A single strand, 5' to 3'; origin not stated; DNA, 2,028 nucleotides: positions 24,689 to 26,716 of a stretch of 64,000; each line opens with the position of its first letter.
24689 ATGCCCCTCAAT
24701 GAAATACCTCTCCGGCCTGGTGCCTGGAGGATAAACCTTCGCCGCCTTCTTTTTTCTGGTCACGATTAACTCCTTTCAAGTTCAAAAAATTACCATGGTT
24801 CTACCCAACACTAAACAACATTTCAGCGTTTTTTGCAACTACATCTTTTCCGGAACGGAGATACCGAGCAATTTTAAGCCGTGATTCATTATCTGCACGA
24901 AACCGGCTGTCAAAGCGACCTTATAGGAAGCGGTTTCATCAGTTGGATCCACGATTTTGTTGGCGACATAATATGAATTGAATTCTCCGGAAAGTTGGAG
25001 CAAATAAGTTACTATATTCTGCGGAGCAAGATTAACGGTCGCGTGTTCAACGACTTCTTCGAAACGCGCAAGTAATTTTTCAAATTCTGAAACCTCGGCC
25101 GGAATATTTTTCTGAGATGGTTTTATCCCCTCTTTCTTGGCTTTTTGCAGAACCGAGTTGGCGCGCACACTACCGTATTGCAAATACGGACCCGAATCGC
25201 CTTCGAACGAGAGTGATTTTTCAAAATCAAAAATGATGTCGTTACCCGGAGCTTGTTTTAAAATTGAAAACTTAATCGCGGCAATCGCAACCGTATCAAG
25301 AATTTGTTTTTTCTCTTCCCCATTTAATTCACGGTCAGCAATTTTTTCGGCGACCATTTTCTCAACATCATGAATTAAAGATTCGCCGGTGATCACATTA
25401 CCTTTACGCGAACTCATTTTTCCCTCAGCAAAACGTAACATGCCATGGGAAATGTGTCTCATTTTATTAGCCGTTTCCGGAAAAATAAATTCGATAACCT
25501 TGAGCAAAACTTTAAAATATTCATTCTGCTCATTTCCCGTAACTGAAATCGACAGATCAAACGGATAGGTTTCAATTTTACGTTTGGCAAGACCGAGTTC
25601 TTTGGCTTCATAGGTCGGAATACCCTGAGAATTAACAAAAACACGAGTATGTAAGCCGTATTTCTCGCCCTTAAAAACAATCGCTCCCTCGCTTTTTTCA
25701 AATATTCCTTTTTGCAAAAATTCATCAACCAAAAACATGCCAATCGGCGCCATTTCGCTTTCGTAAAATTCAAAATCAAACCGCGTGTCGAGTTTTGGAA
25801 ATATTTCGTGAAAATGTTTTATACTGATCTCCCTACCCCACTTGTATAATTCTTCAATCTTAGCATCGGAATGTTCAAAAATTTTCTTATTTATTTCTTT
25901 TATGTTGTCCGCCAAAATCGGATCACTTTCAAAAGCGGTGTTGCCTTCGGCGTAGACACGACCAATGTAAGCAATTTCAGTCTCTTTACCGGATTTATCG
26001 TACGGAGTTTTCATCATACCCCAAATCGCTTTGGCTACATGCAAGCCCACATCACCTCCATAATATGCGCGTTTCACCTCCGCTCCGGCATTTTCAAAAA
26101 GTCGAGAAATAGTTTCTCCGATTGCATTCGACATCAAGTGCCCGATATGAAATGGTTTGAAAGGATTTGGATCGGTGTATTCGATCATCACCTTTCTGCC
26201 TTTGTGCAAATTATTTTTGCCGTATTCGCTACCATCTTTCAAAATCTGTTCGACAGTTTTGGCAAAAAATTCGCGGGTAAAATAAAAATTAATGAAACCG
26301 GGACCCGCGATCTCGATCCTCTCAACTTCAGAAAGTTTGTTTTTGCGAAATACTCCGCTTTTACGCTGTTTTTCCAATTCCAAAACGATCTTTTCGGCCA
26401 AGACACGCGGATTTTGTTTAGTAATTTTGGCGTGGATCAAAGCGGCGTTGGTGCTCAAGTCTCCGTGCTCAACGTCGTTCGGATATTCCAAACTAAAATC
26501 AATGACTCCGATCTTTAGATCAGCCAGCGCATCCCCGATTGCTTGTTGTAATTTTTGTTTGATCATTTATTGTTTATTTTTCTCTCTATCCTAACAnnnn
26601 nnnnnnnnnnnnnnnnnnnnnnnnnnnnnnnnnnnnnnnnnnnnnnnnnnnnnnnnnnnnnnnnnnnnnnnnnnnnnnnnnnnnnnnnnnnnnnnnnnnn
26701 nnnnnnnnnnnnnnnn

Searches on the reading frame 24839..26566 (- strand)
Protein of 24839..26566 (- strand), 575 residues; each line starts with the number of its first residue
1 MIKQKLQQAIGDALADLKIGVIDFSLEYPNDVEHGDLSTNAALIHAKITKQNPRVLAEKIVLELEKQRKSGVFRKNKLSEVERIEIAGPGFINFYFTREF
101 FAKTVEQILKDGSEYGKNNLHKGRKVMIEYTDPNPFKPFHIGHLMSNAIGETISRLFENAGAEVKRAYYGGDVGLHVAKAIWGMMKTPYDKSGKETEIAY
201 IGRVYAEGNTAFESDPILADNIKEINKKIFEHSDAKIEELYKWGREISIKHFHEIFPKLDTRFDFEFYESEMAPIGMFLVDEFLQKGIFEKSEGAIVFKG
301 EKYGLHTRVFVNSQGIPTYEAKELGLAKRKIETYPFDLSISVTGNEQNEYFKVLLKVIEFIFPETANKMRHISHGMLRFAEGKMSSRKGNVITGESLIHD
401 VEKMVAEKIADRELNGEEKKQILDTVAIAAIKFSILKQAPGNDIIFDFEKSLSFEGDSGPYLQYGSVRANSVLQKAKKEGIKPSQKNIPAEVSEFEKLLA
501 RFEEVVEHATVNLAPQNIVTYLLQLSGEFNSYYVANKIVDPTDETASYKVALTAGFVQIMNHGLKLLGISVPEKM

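Call 42: search_protein_families(library=pfam, proteins=[window:24839-26566:-], max_evalue=0.00001)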
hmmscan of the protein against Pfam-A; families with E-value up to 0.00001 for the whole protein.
window:24839-26566:- (575 aa): 3 families
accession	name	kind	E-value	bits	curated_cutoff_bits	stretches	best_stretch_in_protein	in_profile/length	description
PF00750.26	tRNA-synt_1d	-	1.1e-43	150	23.3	1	104-448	1-349/349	tRNA synthetases class I (R), catalytic domain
PF05746.21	DALR_1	-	7e-23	81.4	22.3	1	462-575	1-117/117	DALR anticodon binding domain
PF03485.21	Arg_tRNA_synt_N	-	4.4e-19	69.3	21.5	1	5-96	2-85/85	Arginyl tRNA synthetase N terminal domain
